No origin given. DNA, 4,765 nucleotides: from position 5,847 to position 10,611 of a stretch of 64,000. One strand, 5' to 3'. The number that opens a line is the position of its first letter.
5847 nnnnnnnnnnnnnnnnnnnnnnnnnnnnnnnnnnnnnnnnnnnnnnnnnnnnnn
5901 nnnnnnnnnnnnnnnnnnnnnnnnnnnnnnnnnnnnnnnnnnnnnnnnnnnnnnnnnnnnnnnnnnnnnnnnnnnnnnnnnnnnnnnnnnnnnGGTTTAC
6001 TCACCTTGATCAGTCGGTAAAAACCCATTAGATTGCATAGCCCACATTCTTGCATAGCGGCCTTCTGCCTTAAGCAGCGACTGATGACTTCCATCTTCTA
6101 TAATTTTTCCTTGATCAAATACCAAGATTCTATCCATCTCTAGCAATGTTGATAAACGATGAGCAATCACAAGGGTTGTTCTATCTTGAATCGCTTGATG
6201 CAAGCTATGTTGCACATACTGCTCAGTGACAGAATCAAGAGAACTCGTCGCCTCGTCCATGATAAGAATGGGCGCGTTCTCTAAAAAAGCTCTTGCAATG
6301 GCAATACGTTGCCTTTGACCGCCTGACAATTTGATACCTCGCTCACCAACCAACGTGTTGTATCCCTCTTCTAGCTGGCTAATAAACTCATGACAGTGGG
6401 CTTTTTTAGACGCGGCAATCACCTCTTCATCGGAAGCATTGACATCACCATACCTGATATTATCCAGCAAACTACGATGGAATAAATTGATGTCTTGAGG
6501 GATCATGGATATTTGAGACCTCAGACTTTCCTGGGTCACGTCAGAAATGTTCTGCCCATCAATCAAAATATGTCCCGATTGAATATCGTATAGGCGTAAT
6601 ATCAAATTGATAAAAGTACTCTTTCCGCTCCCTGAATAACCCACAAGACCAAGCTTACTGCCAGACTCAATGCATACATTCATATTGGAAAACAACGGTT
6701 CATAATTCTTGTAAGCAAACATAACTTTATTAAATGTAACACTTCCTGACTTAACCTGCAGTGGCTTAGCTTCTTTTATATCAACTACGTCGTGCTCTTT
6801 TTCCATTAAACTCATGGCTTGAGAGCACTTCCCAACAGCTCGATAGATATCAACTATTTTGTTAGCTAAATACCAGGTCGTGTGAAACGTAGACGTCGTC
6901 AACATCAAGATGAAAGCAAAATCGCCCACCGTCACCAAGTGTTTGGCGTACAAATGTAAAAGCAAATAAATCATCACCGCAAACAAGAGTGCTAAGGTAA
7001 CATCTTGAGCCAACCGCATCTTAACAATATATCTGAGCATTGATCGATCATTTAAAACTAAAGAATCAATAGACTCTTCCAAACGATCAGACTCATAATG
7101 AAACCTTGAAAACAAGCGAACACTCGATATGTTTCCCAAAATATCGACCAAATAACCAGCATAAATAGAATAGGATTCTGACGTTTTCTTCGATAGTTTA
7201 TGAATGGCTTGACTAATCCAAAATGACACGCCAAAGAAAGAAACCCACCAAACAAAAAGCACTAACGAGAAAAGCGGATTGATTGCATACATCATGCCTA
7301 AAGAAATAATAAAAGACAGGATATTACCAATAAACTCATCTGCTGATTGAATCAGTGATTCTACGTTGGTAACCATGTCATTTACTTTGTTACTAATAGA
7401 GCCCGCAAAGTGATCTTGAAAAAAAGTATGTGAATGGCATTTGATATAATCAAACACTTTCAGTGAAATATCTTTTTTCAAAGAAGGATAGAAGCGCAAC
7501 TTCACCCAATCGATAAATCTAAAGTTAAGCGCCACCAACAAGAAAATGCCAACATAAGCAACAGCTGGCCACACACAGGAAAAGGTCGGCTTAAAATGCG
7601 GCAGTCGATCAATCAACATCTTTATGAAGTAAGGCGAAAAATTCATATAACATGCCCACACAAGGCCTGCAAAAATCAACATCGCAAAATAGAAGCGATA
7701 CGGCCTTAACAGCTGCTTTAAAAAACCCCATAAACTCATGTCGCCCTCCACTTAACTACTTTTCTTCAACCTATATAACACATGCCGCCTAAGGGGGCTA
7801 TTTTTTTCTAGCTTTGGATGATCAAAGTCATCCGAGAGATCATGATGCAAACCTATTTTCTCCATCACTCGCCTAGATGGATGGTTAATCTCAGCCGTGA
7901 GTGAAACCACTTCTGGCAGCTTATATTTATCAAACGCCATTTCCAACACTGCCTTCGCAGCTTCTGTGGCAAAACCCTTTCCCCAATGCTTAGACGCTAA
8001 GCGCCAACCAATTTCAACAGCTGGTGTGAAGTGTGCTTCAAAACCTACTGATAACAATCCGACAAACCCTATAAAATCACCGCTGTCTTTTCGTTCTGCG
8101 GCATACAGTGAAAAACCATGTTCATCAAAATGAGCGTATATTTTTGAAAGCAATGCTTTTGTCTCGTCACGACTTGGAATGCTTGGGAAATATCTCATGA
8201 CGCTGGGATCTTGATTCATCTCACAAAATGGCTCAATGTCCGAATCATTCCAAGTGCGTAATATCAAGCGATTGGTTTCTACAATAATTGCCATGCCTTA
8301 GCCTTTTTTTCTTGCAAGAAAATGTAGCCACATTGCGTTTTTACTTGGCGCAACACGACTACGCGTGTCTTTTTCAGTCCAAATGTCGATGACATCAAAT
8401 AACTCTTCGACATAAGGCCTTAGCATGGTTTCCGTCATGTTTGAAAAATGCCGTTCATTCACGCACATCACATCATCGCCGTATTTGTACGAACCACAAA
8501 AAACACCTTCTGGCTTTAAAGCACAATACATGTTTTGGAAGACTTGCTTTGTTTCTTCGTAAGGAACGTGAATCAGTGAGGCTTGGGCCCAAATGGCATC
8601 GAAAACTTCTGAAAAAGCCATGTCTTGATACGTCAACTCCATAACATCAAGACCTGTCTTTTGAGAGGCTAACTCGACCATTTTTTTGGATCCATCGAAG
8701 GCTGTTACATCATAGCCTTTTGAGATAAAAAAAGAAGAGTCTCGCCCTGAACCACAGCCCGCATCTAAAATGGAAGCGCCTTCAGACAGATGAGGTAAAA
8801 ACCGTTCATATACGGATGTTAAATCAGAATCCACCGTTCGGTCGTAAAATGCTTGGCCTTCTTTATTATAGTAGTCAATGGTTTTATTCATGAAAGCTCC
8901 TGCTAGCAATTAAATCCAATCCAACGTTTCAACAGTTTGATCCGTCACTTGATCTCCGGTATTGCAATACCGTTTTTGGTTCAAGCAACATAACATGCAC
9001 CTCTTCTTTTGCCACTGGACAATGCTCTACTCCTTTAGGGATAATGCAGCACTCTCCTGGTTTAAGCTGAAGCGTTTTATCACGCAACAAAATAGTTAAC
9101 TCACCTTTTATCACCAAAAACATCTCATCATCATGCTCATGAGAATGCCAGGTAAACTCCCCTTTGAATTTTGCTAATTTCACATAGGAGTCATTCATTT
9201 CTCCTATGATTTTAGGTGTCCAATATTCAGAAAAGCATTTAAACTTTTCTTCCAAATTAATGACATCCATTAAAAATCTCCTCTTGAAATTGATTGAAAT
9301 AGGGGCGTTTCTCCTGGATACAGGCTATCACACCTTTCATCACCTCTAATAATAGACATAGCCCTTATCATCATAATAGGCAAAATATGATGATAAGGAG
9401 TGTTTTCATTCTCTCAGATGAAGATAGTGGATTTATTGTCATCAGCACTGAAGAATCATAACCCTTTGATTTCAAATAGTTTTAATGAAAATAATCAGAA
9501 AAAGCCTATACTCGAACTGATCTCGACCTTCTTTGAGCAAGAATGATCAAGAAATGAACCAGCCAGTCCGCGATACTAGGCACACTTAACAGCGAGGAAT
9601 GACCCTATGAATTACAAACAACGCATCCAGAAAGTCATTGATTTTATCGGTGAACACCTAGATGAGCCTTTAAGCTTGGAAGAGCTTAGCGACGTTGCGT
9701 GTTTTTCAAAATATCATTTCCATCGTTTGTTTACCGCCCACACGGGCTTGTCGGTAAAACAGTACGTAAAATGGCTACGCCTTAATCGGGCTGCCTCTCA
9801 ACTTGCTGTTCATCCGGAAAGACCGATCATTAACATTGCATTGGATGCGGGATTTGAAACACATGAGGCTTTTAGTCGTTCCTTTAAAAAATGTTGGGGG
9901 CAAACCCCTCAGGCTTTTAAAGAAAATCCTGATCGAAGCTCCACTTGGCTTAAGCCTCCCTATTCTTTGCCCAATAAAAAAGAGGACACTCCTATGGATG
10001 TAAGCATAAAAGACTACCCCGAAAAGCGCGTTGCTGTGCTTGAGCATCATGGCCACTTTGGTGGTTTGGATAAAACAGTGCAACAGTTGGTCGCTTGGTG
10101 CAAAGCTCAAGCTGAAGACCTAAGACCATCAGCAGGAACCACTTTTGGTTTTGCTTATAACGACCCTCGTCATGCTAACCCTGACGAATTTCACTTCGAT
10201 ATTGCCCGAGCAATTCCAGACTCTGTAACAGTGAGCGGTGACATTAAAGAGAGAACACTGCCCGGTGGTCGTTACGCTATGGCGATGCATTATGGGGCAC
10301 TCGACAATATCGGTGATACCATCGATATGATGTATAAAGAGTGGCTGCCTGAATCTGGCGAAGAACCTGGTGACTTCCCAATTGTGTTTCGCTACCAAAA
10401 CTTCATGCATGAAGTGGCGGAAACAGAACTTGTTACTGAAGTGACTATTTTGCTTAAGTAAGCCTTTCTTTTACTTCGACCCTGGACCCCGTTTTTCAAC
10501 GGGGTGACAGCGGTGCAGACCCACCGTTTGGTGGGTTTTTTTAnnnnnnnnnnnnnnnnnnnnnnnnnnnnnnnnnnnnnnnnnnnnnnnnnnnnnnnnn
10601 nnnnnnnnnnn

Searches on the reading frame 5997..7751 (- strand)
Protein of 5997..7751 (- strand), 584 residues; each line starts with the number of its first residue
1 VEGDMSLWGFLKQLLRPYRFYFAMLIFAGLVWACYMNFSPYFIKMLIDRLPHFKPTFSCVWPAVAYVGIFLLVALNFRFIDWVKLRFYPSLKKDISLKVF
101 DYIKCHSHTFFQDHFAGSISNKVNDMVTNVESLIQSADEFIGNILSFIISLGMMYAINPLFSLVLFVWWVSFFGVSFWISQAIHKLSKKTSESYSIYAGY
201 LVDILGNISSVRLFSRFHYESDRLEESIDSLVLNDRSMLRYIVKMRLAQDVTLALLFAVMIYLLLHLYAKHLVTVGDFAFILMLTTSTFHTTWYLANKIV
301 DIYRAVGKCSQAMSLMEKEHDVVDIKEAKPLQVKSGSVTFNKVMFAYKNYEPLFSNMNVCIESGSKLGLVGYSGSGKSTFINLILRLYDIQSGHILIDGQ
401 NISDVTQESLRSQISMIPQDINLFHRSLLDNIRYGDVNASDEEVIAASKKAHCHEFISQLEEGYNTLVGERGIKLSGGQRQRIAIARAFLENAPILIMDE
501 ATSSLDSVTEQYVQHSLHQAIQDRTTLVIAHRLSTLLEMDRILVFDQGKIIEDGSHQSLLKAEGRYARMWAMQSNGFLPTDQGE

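Call 60: search_protein_families(library=pfam, max_evalue=0.001, proteins=[window:5997-7751:-])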
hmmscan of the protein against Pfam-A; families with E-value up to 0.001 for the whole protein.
window:5997-7751:- (584 aa): 3 families
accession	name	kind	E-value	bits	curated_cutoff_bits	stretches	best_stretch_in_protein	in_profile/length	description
PF00005.33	ABC_tran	-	4.3e-34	118.5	25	1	355-503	2-137/137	ABC transporter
PF00664.28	ABC_membrane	-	1.1e-19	71.6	28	1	24-286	3-268/274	ABC transporter transmembrane region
PF02463.25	SMC_N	-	5.7e-07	29.6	40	1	369-543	29-209/220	RecF/RecN/SMC N terminal domain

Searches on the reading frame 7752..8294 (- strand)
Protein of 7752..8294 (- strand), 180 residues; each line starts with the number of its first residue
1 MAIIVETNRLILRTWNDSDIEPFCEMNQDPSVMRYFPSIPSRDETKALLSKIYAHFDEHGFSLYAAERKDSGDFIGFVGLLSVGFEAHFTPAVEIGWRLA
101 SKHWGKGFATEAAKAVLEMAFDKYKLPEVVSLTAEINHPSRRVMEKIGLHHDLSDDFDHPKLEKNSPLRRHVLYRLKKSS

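Call 60: search_protein_families(library=pfam, max_evalue=0.001, proteins=[window:7752-8294:-])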
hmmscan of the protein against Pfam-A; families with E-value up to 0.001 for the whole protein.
window:7752-8294:- (180 aa): 2 families
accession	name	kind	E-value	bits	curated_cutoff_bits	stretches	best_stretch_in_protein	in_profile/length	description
PF13302.13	Acetyltransf_3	-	3.8e-38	131.7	25.4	1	9-149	1-137/138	Acetyltransferase (GNAT) domain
PF00583.31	Acetyltransf_1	-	1.9e-10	41.4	20.7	1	51-148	24-115/116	Acetyltransferase (GNAT) family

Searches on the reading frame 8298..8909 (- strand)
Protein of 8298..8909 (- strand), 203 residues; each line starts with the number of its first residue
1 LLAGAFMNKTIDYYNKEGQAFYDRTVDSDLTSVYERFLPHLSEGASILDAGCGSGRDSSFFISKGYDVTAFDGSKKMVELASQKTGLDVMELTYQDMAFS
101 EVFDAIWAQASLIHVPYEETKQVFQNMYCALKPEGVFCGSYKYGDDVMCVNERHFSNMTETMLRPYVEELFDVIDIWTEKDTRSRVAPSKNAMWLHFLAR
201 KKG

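Call 60: search_protein_families(library=pfam, max_evalue=0.001, proteins=[window:8298-8909:-])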
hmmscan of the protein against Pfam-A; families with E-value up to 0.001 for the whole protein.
window:8298-8909:- (203 aa): 8 families
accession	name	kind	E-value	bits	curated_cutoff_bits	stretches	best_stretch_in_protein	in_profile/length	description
PF13649.12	Methyltransf_25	-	2.3e-16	60.7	27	1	47-135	1-97/97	Methyltransferase domain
PF08241.18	Methyltransf_11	-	9.1e-15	55.5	21.2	1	48-138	1-94/95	Methyltransferase domain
PF08242.18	Methyltransf_12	-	7.8e-11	43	30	1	48-137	1-98/98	Methyltransferase domain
PF13489.12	Methyltransf_23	-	1.4e-10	41.6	27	1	22-141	1-118/164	Methyltransferase domain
PF13847.12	Methyltransf_31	-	8.3e-10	39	27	1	42-143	2-113/145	Methyltransferase domain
PF03848.20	TehB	-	5e-09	36.3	20.4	1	44-166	31-159/193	Tellurite resistance protein TehB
PF02353.26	CMAS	-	0.00024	20.9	27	1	40-138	59-163/273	Mycolic acid cyclopropane synthetase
PF05724.17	TPMT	-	0.00072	19.7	26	0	33-134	25-148/218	Thiopurine S-methyltransferase (TPMT)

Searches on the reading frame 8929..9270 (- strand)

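Call 61: search_protein_families(library=pfam, max_evalue=0.001, proteins=[window:8929-9270:-])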
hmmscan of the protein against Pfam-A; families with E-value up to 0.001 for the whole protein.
window:8929-9270:- (113 aa): 5 families
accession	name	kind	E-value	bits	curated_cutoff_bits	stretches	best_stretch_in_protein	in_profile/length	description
PF07883.17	Cupin_2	-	8e-14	51.5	27.2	1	36-96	9-67/70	Cupin domain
PF21621.3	MPI_cupin_dom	-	8.2e-06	26.2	27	1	46-83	28-65/79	Mannose-6-phosphate isomerase, cupin domain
PF02311.25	AraC_binding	-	5.5e-05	23.3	21.1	1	39-89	16-65/135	AraC-like ligand binding domain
PF05899.18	Cupin_3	-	6.9e-05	22.9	23.5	1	31-90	11-65/74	EutQ-like cupin domain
PF06249.18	EutQ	-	0.00077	19.7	21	1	39-81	89-129/152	Ethanolamine utilisation protein EutQ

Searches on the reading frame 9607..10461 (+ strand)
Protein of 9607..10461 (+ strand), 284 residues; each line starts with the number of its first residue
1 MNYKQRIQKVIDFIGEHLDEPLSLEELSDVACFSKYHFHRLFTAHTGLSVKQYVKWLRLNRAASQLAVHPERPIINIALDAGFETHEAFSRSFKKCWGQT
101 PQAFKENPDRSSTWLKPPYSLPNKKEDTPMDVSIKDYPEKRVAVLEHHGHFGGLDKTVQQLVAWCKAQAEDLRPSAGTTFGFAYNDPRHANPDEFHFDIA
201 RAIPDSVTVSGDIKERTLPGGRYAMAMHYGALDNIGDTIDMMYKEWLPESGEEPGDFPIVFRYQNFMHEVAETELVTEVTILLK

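Call 58: search_protein_families(library=pfam, max_evalue=0.001, proteins=[window:9607-10461:+])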
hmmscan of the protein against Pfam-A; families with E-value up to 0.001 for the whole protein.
window:9607-10461:+ (284 aa): 4 families
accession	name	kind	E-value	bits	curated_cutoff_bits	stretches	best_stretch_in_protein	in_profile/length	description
PF06445.20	GyrI-like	-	5.7e-29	101.8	26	1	130-283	1-154/155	GyrI-like small molecule binding domain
PF12833.13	HTH_18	-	8e-21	74.6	33.6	1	27-106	1-79/80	Helix-turn-helix domain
PF00165.29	HTH_AraC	-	1.7e-12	47.6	26.6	1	16-54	3-41/42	Bacterial regulatory helix-turn-helix proteins, AraC family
PF14526.11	Cass2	-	1.9e-10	41.6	27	1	134-258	2-129/150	Integron-associated effector binding protein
